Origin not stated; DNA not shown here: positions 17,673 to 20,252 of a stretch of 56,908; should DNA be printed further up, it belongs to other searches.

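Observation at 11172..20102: Translationally coupled core module: giant CBM-fused SBP, two permeases, NHL-propeller/Yip1 protein and DUF5696-like lipoprotein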

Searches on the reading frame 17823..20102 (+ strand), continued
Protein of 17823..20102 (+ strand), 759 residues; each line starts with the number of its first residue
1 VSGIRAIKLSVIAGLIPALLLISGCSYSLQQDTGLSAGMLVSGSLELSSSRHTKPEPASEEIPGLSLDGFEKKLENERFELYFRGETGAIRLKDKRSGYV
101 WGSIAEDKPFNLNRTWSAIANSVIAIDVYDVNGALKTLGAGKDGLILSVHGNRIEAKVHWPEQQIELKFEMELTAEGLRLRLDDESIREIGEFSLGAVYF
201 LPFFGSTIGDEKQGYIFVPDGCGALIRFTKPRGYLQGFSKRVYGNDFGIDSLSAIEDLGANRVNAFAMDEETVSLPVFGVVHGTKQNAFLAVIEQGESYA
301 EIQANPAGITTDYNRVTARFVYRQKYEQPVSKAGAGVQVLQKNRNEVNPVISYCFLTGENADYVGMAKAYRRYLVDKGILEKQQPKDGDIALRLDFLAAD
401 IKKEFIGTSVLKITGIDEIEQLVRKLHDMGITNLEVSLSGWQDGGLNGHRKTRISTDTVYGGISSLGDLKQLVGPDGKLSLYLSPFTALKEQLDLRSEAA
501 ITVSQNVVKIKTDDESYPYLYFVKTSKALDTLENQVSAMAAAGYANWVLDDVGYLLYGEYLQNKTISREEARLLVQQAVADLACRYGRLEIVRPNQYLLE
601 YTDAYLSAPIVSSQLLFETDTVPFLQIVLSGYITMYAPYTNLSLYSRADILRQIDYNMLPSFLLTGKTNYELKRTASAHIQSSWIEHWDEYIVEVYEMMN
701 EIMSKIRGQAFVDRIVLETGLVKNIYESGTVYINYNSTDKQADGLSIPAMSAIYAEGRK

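Call 39: search_protein_families(library=pfam, proteins=[L045:14264-16420:+, L069:559-1548:+, L050:16668-19076:+, L044:16587-17834:+, L030:19024-22080:-, L064:1387-3054:+, L067:18556-19431:-, L071:14986-18150:+, L013:180-3170:+, L067:17074-18543:-], max_evalue=0.00001)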
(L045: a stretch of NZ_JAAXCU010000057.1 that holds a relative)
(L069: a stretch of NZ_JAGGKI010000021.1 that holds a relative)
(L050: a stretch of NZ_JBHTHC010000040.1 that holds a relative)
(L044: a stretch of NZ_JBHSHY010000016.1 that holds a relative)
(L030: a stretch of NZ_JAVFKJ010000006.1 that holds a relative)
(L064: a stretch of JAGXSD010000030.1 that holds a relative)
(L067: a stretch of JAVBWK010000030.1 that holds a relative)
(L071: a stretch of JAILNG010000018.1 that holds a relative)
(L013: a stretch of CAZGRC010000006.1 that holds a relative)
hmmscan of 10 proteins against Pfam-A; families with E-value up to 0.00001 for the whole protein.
L045:14264-16420:+ (719 aa): 3 families
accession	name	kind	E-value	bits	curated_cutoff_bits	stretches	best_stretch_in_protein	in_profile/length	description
PF00933.27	Glyco_hydro_3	-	5.1e-74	250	27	1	13-331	1-316/316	Glycosyl hydrolase family 3 N terminal domain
PF01915.27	Glyco_hydro_3_C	-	4.4e-51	174.2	31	1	372-601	2-200/200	Glycosyl hydrolase family 3 C-terminal domain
PF14310.12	Fn3-like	-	4.8e-21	75.1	25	1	638-707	1-71/71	Fibronectin type III-like domain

L069:559-1548:+ (330 aa): 4 families
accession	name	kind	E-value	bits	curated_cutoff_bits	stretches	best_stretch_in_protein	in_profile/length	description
PF13377.12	Peripla_BP_3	-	5.3e-39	134.4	26.5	1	167-326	2-167/167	Periplasmic binding protein-like domain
PF00532.27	Peripla_BP_1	-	3.2e-28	99.4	22.2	1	60-305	2-261/281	Periplasmic binding proteins and sugar binding domain of LacI family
PF13407.12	Peripla_BP_4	-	3.4e-21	76.4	35.1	1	62-307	1-256/258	Periplasmic binding protein domain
PF00356.27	LacI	-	4.1e-18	65.4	27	1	3-48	1-46/46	Bacterial regulatory proteins, lacI family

L050:16668-19076:+ (803 aa): 3 families
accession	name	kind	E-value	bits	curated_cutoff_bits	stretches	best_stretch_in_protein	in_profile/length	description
PF01301.25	Glyco_hydro_35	-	1.8e-43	149.8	27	1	9-177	2-152/319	Glycosyl hydrolases family 35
PF22369.2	GLMA_2nd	-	3.9e-22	78.9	27.7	1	484-578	16-110/138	GLMA-like, second domain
PF02449.21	Glyco_hydro_42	-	1.4e-16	61.3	21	1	28-212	7-172/376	Beta-galactosidase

L044:16587-17834:+ (416 aa): 1 family
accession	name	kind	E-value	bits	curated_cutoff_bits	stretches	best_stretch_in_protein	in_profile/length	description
PF10091.15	Glycoamylase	-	3.7e-72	242.9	27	1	177-390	4-219/221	Putative glucoamylase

L030:19024-22080:- (1019 aa): 4 families
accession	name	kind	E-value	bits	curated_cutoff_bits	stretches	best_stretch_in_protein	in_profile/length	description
PF21250.3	SOGP_2nd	-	7.9e-116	386.1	27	1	212-460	1-249/249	Glycoside phosphorylase supersandwich domain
PF21958.2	SOGP_N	-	7.7e-70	235.3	27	1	2-148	77-225/225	SOGP N-terminal domain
PF21270.2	SOGP_4th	-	1.7e-18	67.1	27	1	930-1018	1-90/90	Glycoside phosphorylase C-terminal domain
PF17167.11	Glyco_hydro_94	-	3.9e-15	55.9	27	1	593-867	121-373/420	Glycosyl hydrolase 94 superfamily, catalytic domain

L064:1387-3054:+ (556 aa): 0 families

L067:18556-19431:- (292 aa): 2 families
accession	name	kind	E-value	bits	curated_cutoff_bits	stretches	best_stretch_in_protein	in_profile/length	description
PF00722.28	Glyco_hydro_16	-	5.4e-19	68.7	22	1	74-262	4-168/175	Glycosyl hydrolases family 16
PF03935.22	SKN1_KRE6_Sbg1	-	6.3e-13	48.4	30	1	38-146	113-226/501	Beta-glucan synthesis-associated protein SKN1/KRE6/Sbg1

L071:14986-18150:+ (1055 aa): 0 families

L013:180-3170:+ (997 aa): 5 families
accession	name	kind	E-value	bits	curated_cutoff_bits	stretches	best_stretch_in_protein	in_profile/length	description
PF01055.32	Glyco_hydro_31_2nd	-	1e-44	153.7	23.5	1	341-585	70-328/328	Glycosyl hydrolases family 31 TIM-barrel domain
PF21365.3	Glyco_hydro_31_3rd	-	4.9e-24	85.1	24.4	1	593-679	1-87/87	Glycosyl hydrolase family 31 C-terminal domain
PF13802.12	Gal_mutarotas_2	-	1.2e-12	48.9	27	1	73-230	4-177/184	Glycosyl hydrolase 31 N-terminal galactose mutarotase-like domain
PF00754.31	F5_F8_type_C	-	4.5e-12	46.6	28.2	1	817-923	2-118/127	F5/8 type C domain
PF22633.2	F5_F8_type_C_2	-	5.9e-10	40.1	27.8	1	838-915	9-91/91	NedA-like, galactose-binding domain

L067:17074-18543:- (490 aa): 3 families
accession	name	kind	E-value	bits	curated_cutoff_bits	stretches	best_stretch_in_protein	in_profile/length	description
PF02055.22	Glyco_hydro_30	-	1.5e-45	156.1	23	1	86-417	2-347/348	Glycosyl hydrolase family 30 TIM-barrel domain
PF02057.21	Glyco_hydro_59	-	1.8e-11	44.3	27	1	93-335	11-220/294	Glycosyl hydrolase family 59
PF17189.10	Glyco_hydro_30C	-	1.2e-10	41.8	22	1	421-481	1-65/65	Glycosyl hydrolase family 30 beta sandwich domain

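Call 71: search_protein_families(library=ncbifam, proteins=[window:17823-20102:+], max_evalue=0.001)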
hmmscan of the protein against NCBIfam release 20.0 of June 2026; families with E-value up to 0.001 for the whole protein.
window:17823-20102:+ (759 aa): 0 families

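Call 78: search_solved_structures(query=L050:16668-19076:+, max_evalue=0.00001)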
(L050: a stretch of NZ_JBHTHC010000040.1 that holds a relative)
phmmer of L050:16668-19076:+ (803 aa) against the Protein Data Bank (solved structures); distinct sequences matched with E-value up to 0.00001: 27.
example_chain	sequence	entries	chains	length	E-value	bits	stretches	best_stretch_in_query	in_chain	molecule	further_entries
7vkw_A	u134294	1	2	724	2.5e-53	184.5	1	11-646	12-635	beta-1,2-glucosyltransferase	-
7vkx_A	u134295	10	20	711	2.7e-53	184.4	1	12-646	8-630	beta-1,2-glucosyltransferase | Beta-galactosidase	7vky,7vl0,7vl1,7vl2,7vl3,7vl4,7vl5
7x87_A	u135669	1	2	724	6.5e-53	183.1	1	11-646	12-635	Beta-galactosidase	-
7vkz_A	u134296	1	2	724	2.3e-52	181.3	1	11-646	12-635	beta-1,2-glucosyltransferase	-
5gsm_A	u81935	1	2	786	1.4e-51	178.7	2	2-213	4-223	Exo-beta-D-glucosaminidase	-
5gsl_A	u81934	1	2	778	4.8e-49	170.3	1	10-213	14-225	778aa long hypothetical beta-galactosidase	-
8oug_A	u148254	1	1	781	1.3e-46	162.3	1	9-213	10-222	Beta-galactosidase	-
6jow_A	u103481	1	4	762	7.8e-45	156.4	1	16-213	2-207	Beta-galactosidase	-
8h25_A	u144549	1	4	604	2.3e-29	105.2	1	9-177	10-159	Beta-galactosidase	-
7kdv_A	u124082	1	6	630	7.3e-29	103.6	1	10-177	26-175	Beta-galactosidase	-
4e8c_A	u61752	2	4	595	4.4e-27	97.7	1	3-177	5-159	Glycosyl hydrolase, family 35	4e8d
3thc_A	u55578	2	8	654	5.1e-26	94.2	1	10-177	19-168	Beta-galactosidase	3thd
3wez_A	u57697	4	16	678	6.6e-26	93.8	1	10-177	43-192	Beta-galactosidase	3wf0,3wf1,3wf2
3wf3_A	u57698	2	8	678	1.1e-25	93.1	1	10-177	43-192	Beta-galactosidase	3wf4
4mad_A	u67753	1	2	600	2e-25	92.2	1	9-177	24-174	Beta-galactosidase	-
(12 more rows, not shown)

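Call 79: search_solved_structures(query=L071:14986-18150:+, max_evalue=0.001)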
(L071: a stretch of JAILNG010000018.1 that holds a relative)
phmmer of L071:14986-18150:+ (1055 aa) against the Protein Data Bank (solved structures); distinct sequences matched with E-value up to 0.001: 3.
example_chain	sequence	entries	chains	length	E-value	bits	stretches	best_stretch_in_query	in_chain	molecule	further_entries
9qqk_A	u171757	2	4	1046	4.3e-241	805.8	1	9-1049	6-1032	gh161 phosphorylase | GH161A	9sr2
9h8v_A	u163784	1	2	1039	2.1e-240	803.6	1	11-1049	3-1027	Cellobiose phosphorylase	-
6hq6_A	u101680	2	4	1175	1.9e-15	58.8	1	365-437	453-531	Bacterial beta-1,3-oligosaccharide phosphorylase | Beta-1,3-oligosaccharide phosphorylase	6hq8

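Call 85: search_protein_representatives(alignment_id=A1)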
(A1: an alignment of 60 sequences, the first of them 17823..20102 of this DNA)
Query: 60 sequences, 761 profile positions. Proteins with E-value up to 0.001 (for the whole library): 6883; up to 1e-10: 5363; up to 1e-30: 4049. The best 150 are listed.
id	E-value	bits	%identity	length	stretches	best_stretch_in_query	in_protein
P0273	3.8e-275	931.4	-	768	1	5-759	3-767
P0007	7.7e-273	923.8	-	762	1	10-760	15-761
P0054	1.7e-272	922.7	-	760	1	1-760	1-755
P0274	5.2e-270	914.4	-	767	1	2-758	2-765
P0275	4.6e-266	901.4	-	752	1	9-757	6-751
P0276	4.4e-254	861.8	-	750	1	1-757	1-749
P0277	7.7e-253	857.7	-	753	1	1-756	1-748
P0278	2.6e-252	855.9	-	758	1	2-758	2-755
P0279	8.7e-252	854.2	-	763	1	5-759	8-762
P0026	1.8e-251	853.1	-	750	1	14-758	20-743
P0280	5.0e-248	841.8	-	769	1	7-758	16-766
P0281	5.8e-248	841.5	-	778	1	6-758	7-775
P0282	1.7e-247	840.0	-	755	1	1-757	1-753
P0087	1.5e-245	833.5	-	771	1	1-758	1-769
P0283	1.9e-245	833.2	-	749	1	4-759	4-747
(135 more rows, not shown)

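Call 91: find_encoding_contigs(protein=P0105, flank=10000, max_places=1)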
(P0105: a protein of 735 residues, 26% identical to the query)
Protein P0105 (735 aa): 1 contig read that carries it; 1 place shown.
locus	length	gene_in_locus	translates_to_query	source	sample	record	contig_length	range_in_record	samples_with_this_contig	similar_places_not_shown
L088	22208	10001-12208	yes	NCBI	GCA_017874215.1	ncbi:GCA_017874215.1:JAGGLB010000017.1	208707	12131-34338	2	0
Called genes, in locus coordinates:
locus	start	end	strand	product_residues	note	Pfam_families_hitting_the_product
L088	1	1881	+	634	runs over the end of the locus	-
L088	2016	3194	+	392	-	PF02463:SMC_N (weak), PF03215:Rad17 (weak), PF00005:ABC_tran, PF08402:TOBE_2 (faint), PF13304:AAA_21 (faint), PF17912:OB_MalK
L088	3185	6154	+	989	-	PF01547:SBP_bac_1, PF13416:SBP_bac_8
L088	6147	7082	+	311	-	PF00528:BPD_transp_1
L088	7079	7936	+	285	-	PF00528:BPD_transp_1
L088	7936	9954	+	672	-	PF01436:NHL (weak), PF04893:Yip1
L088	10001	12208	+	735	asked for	PF18952:DUF5696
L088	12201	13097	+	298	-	PF00528:BPD_transp_1 (weak)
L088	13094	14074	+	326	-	PF00528:BPD_transp_1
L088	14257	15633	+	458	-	PF01547:SBP_bac_1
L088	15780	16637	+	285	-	PF01073:3Beta_HSD, PF01370:Epimerase, PF02719:Polysacc_synt_2, PF04321:RmlD_sub_bind (weak), PF07993:NAD_binding_4 (faint), PF13460:NAD_binding_10, PF16363:GDP_Man_Dehyd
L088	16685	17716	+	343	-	PF03786:UxuA, PF01261:AP_endonuc_2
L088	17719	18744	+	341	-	PF03786:UxuA, PF01261:AP_endonuc_2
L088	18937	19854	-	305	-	PF00248:Aldo_ket_red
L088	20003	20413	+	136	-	PF00376:MerR, PF13411:MerR_1, PF09278:MerR-DNA-bind (weak)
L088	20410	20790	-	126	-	PF02368:Big_2, PF06832:BiPBP_C (faint)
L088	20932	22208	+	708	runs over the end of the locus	-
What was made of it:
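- On CUT1-type binding-protein-dependent ABC sugar importer: A MalK-type gene lies directly upstream of the cassette in L088 (call 91).
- A MalK-type ATPase gene lies directly upstream of the cassette in L088 (call 91).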

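Call 92: find_encoding_contigs(protein=P0117, flank=10000, max_places=1)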
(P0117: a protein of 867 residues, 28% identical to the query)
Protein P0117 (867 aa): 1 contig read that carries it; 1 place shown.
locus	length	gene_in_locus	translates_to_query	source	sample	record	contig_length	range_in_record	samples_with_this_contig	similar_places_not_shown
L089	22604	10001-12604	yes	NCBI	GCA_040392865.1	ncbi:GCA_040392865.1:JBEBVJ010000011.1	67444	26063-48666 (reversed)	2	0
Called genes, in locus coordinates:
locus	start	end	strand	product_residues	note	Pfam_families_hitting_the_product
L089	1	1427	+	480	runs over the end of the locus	PF00072:Response_reg, PF12833:HTH_18, PF00165:HTH_AraC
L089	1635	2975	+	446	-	PF01547:SBP_bac_1, PF13416:SBP_bac_8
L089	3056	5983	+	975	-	PF01547:SBP_bac_1, PF13416:SBP_bac_8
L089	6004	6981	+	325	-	PF00528:BPD_transp_1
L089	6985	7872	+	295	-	PF00528:BPD_transp_1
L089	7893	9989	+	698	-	PF01436:NHL (weak), PF04893:Yip1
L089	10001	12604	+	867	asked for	PF18952:DUF5696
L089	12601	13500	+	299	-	PF00528:BPD_transp_1 (weak)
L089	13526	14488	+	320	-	PF00528:BPD_transp_1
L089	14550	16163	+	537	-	PF01547:SBP_bac_1 (weak), PF13416:SBP_bac_8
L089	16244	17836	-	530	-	PF00389:2-Hacid_dh, PF02826:2-Hacid_dh_C, PF19304:PGDH_inter, PF01842:ACT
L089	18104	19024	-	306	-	-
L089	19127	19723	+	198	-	PF02517:Rce1-like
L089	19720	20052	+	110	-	-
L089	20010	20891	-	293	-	PF01522:Polysacc_deac_1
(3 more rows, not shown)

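Call 93: find_encoding_contigs(protein=P0099, flank=10000, max_places=1)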
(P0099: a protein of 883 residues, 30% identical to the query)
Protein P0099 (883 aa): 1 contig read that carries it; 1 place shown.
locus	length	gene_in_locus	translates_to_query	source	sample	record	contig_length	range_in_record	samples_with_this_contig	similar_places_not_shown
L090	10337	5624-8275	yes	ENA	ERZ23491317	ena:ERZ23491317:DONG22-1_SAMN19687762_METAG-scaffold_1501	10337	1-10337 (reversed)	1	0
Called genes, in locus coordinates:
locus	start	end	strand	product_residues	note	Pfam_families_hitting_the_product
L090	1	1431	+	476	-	?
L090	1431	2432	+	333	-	PF00528:BPD_transp_1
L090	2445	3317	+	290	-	PF00528:BPD_transp_1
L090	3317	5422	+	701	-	PF01436:NHL (faint), PF07719:TPR_2 (faint), PF13414:TPR_11 (faint), PF13432:TPR_16 (faint), PF04893:Yip1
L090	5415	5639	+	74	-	-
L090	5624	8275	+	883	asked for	PF02018:CBM_4_9 (faint), PF18952:DUF5696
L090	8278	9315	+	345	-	PF00528:BPD_transp_1 (weak)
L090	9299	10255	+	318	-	PF00528:BPD_transp_1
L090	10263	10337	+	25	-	?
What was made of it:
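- It is also found from DUF5696 relatives at 26-30% identity: Paenibacillus eucommiae, Cohnella and a metagenome contig (calls 91-93).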
